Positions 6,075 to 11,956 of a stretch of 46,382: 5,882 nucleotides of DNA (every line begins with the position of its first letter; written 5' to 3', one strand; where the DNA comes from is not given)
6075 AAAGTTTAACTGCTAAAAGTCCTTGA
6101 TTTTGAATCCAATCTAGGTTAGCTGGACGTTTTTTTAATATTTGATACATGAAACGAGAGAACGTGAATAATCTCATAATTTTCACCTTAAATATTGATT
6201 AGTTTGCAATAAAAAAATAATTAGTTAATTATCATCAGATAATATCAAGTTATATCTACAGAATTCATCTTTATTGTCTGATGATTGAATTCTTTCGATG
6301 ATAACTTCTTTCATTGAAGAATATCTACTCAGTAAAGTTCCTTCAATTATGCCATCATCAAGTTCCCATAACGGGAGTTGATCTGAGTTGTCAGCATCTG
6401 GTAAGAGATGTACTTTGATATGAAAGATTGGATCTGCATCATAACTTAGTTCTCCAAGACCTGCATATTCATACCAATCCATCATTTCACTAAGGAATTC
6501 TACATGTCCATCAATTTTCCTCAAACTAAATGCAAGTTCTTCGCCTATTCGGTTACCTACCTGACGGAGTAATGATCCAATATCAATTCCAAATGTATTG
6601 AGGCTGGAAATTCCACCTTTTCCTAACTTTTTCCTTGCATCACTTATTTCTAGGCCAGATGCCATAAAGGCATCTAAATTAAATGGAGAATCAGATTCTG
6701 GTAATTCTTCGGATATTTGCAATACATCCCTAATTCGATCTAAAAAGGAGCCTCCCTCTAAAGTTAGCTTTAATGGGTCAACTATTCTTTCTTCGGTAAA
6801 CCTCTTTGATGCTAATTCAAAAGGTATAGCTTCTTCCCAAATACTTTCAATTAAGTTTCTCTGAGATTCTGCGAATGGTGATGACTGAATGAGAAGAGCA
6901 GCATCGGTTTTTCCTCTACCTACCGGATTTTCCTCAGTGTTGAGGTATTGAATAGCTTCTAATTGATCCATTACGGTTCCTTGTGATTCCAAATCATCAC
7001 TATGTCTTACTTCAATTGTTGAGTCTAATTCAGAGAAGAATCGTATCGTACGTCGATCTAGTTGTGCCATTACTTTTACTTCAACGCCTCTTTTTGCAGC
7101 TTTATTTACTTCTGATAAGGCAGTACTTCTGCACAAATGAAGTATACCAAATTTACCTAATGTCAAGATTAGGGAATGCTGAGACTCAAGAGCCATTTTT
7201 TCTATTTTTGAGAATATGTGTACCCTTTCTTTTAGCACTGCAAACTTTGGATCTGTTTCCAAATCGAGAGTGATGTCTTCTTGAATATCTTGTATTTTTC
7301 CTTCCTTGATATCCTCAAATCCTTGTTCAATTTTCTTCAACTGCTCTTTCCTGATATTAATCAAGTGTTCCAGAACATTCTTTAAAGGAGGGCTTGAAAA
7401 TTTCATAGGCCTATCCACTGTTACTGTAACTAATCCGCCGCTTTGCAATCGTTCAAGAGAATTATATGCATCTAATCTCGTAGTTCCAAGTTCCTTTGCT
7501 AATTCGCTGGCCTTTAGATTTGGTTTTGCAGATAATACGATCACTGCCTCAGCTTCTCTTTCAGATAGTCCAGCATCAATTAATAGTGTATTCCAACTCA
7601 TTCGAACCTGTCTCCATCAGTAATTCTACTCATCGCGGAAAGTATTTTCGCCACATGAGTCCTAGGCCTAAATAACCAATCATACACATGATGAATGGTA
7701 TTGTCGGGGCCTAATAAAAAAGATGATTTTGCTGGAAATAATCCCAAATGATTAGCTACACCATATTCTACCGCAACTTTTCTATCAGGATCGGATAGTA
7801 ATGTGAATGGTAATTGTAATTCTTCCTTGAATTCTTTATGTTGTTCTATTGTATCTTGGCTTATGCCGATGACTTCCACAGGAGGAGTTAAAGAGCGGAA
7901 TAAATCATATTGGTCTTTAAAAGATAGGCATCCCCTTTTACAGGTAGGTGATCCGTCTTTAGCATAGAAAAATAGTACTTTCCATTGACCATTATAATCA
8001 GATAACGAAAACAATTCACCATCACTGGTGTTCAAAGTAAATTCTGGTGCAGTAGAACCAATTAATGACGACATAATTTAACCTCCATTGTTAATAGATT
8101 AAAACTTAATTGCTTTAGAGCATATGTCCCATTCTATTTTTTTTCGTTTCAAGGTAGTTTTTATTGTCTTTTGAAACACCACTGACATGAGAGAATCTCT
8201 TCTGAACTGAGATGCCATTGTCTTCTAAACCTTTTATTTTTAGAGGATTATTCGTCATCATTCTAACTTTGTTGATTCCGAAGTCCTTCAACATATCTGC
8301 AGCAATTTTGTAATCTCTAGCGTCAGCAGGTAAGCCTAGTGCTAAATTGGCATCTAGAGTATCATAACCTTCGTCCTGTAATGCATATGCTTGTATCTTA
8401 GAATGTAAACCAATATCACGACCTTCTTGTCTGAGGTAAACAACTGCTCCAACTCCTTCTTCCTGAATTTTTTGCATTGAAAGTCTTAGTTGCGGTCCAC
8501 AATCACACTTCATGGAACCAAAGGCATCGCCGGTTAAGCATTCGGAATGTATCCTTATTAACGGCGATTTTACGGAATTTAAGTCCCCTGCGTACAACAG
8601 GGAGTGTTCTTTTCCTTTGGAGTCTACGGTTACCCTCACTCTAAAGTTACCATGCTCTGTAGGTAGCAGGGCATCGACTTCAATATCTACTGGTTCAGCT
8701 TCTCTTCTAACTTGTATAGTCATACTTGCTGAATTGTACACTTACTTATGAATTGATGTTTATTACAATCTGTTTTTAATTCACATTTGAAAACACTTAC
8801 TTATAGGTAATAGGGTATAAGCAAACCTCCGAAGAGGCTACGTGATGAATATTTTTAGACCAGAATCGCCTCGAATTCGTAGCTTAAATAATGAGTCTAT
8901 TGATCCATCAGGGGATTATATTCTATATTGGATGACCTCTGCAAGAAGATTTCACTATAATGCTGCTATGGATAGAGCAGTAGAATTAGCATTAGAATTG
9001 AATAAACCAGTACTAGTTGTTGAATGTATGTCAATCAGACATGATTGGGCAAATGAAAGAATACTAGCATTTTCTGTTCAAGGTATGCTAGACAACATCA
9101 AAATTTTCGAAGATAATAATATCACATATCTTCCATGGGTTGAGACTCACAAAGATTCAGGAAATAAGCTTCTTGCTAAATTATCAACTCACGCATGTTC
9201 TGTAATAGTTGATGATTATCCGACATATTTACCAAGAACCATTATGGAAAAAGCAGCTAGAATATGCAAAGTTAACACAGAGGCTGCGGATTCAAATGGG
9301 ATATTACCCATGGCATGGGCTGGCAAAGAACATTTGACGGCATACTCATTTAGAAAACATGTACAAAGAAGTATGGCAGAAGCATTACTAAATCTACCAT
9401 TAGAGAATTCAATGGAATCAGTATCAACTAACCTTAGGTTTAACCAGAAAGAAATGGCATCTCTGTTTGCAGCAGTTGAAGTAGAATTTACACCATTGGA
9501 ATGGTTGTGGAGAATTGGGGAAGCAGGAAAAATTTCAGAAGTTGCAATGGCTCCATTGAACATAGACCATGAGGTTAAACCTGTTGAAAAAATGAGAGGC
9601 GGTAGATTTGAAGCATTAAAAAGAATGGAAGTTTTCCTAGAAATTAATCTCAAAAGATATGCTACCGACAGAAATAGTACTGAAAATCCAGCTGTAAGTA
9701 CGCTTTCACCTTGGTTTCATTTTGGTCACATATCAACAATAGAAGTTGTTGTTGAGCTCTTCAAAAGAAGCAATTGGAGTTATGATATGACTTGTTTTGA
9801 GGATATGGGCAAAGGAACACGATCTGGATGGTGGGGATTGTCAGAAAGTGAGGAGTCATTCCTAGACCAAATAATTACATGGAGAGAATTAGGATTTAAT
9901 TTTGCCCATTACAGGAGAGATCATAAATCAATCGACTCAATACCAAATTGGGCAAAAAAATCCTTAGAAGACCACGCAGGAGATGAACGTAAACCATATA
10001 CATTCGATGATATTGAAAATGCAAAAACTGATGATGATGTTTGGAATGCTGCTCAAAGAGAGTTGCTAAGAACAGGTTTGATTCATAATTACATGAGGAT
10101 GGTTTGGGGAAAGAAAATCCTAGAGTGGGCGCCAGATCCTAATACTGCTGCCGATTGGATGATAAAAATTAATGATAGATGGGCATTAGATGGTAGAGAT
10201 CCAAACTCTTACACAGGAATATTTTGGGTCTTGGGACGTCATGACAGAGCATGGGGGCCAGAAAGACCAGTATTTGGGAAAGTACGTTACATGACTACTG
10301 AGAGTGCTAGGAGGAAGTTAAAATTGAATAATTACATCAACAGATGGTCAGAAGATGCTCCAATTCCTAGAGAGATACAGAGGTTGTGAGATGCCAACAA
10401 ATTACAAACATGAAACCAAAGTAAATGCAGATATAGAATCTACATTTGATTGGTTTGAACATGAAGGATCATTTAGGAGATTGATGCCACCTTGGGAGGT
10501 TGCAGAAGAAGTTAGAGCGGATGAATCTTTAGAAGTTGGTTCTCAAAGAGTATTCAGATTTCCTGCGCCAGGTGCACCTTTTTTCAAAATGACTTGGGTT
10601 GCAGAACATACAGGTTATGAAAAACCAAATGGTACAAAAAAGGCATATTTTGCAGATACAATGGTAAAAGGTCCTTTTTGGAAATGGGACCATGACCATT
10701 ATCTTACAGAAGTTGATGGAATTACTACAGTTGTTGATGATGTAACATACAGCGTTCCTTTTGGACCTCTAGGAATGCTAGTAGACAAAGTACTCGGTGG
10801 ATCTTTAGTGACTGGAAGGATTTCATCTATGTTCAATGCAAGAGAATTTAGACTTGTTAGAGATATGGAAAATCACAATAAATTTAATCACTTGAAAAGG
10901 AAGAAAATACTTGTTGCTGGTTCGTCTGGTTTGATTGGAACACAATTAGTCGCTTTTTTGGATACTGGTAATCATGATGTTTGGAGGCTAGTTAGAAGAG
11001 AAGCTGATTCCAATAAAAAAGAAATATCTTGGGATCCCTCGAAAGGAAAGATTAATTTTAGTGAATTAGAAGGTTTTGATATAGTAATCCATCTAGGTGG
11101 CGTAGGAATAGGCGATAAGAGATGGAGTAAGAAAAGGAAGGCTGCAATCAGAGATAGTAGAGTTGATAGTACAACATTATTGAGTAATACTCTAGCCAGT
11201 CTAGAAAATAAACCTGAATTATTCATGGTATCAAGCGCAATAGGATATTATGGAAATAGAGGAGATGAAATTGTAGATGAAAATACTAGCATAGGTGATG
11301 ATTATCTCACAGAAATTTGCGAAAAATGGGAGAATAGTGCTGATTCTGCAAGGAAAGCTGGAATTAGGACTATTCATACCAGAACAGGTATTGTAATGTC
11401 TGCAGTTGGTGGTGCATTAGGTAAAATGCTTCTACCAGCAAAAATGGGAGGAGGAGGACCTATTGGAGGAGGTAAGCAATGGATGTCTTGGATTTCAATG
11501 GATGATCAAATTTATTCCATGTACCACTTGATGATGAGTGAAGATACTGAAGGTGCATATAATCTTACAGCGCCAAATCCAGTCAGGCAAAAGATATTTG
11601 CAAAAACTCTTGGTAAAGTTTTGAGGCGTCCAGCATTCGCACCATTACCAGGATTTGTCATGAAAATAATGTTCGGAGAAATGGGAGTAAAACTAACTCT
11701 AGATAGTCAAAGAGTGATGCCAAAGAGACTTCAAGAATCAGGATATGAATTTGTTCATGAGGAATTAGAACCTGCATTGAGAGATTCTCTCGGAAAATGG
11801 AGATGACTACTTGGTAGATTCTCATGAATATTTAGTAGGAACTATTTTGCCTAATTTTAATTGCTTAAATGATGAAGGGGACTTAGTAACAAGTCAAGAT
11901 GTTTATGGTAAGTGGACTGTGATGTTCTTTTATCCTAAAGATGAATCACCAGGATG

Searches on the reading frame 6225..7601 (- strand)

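Call 51: search_protein_families(library=pfam, proteins=[window:6225-7601:-], max_evalue=0.001)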
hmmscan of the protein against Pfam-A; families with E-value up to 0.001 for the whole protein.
window:6225-7601:- (458 aa): 1 family
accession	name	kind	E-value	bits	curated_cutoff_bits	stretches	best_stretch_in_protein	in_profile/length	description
PF01978.25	TrmB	-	5e-09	36.3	25.6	1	9-69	3-63/68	Sugar-specific transcriptional regulator TrmB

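Call 97: search_protein_families(library=ncbifam, proteins=[window:6225-7601:-], max_evalue=0.01)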
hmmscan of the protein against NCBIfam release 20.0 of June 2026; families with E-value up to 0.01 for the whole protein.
window:6225-7601:- (458 aa): 3 families
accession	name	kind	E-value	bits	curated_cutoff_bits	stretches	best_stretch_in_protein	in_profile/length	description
NF053755.1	MsvR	equivalog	3.3e-08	33.5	220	1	333-451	118-235/236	transcriptional factor MsvR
NF053606.1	Sta1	subfamily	0.0034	17.5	80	1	11-59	17-65/100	Sta1 family transcriptional regulator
TIGR01884.1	cas_HTH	subfamily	0.0037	16.7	60.2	0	8-67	136-195/202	CRISPR-associated CARF protein Csa3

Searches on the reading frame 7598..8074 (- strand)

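Call 51: search_protein_families(library=pfam, proteins=[window:7598-8074:-], max_evalue=0.001)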
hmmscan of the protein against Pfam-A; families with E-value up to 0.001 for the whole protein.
window:7598-8074:- (158 aa): 2 families
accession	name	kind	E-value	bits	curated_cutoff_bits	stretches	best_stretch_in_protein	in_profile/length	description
PF00578.27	AhpC-TSA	-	2.4e-33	115.1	26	1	5-129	1-123/124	AhpC/TSA family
PF08534.16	Redoxin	-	9.9e-17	61.5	26.6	1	6-130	3-131/148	Redoxin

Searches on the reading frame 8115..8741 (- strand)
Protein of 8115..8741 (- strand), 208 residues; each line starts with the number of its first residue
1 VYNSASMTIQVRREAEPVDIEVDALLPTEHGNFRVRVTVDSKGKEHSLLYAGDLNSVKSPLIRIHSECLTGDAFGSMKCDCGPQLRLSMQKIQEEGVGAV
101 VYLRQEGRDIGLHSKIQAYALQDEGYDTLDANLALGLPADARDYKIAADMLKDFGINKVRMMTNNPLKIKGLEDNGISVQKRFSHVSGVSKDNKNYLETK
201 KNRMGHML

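Call 51: search_protein_families(library=pfam, proteins=[window:8115-8741:-], max_evalue=0.001)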
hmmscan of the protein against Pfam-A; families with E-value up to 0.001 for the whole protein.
window:8115-8741:- (208 aa): 1 family
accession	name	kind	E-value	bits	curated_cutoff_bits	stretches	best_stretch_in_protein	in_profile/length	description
PF00925.25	GTP_cyclohydro2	-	1.2e-59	201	23.3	1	23-182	5-163/165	GTP cyclohydrolase II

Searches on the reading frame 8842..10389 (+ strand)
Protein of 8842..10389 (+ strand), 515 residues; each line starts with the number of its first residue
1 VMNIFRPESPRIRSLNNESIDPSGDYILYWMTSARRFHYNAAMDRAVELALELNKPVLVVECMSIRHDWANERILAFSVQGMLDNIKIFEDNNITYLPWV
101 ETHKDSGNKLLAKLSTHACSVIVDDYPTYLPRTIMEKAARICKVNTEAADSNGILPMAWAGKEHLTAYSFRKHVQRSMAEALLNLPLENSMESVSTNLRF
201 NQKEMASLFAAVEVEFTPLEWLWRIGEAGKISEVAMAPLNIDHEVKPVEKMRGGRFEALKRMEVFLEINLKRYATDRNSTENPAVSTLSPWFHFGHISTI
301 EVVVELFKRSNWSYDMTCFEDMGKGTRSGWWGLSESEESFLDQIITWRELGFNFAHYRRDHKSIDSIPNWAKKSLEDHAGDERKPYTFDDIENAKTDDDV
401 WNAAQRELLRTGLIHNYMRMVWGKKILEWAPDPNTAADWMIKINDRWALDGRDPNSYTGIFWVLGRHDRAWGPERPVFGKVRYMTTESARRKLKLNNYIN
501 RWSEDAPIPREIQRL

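Call 52: search_protein_families(library=pfam, proteins=[window:8842-10389:+], max_evalue=0.001)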
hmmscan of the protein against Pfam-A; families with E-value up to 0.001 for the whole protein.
window:8842-10389:+ (515 aa): 0 families

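Call 96: search_solved_structures(query=window:8842-10389:+, max_evalue=0.1)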
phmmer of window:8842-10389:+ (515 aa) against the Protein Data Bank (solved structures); distinct sequences matched with E-value up to 0.1: 9.
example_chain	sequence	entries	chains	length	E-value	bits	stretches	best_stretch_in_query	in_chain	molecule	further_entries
8oet_A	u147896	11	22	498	1.9e-65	224.8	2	336-503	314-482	Deoxyribodipyrimidine photo-lyase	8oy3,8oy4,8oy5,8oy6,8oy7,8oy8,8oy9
2xry_A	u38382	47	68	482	2e-64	221.4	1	11-503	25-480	DEOXYRIBODIPYRIMIDINE PHOTOLYASE | DNA photolyase | Deoxyribodipyrimidine photo-lyase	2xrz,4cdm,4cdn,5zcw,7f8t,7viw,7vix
5o8d_A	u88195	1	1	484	5.1e-64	220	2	336-503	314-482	Deoxyribodipyrimidine photolyase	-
5o86_A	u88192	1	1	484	1.9e-63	218.1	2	336-503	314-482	Deoxyribodipyrimidine photolyase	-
5o8e_A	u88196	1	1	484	1.9e-63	218.1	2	336-503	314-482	Deoxyribodipyrimidine photolyase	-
3umv_A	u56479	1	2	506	1.9e-55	191.8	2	335-500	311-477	Deoxyribodipyrimidine photo-lyase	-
6lz7_A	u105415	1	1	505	0.018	17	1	258-315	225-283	Cryptochrome-1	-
1iqr_A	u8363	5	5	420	0.071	15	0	254-299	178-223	photolyase | DEOXYRIBODIPYRIMIDINE PHOTO-LYASE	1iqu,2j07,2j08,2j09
6x24_A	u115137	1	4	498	0.1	14.5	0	254-315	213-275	Cryptochrome-2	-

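Call 97: search_protein_families(library=ncbifam, proteins=[window:8842-10389:+], max_evalue=0.01)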
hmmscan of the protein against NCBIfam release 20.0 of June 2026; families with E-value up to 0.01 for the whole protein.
window:8842-10389:+ (515 aa): 5 families
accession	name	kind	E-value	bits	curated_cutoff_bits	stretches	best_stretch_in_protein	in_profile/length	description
TIGR00591.1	phr2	superfamily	9.8e-104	348.2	550.05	3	335-502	285-453/453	deoxyribodipyrimidine photo-lyase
TIGR02765.1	crypto_DASH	subfamily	6.3e-08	31.9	317.05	1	203-419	189-354/431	DASH family cryptochrome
TIGR02766.1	crypt_chrom_pln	subfamily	3.5e-05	22.8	603.85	1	254-315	207-269/480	cryptochrome photoreceptor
TIGR03556.1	photolyase_8HDF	exception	5.1e-05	22.4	884.6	1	253-421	206-352/471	deoxyribodipyrimidine photo-lyase, 8-HDF type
NF007955.0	PRK10674.1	equivalog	0.0038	16.2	506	0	229-421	179-347/472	deoxyribodipyrimidine photo-lyase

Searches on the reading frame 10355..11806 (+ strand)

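Call 52: search_protein_families(library=pfam, proteins=[window:10355-11806:+], max_evalue=0.001)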
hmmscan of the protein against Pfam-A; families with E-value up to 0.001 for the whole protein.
window:10355-11806:+ (483 aa): 2 families
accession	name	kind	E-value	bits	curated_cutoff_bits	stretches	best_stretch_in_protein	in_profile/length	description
PF08338.16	DUF1731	-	4.4e-18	65.2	27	1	432-477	2-46/47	Domain of unknown function (DUF1731)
PF01370.27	Epimerase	-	1.8e-11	44.3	20.9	1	185-403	1-238/240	NAD dependent epimerase/dehydratase family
